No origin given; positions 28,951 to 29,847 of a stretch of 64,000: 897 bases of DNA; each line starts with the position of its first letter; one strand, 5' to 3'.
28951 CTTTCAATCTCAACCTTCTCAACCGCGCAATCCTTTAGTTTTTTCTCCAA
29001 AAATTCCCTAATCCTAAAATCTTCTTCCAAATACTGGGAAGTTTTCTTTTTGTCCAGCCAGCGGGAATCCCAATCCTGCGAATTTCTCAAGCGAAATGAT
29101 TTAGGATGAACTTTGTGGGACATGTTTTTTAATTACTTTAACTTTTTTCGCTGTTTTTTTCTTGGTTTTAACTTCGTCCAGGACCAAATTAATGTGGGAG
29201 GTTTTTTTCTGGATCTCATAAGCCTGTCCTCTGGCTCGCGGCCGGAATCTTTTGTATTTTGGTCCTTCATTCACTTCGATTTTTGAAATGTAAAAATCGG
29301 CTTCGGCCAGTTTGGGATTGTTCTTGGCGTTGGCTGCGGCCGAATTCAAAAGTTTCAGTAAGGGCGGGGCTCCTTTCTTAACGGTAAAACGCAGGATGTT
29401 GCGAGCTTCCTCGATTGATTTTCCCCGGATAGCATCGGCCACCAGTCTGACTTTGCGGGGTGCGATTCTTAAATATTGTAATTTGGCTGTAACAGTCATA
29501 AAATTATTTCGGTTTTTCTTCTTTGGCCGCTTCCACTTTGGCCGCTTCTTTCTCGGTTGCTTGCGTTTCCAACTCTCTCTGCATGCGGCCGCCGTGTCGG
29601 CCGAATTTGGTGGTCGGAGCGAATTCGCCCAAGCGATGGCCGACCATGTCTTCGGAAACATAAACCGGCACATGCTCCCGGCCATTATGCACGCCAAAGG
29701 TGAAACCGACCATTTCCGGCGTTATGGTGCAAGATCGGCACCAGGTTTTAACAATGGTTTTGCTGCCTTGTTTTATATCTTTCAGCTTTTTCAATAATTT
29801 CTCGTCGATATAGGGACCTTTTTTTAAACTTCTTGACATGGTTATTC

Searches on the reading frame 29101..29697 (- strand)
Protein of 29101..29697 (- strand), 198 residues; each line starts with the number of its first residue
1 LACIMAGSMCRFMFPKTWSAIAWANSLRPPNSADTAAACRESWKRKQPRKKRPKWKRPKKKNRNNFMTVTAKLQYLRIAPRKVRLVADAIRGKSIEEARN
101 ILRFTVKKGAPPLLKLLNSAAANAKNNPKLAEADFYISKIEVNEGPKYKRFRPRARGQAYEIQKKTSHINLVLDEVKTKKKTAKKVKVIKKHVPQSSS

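Call 51: search_protein_families(library=pfam, proteins=[window:29101-29697:-], max_evalue=0.001)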
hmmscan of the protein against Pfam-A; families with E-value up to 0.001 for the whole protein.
window:29101-29697:- (198 aa): 1 family
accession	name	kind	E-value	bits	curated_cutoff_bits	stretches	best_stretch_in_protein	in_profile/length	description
PF00237.24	Ribosomal_L22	-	5.6e-37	126.5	28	1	71-173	1-103/104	Ribosomal protein L22p/L17e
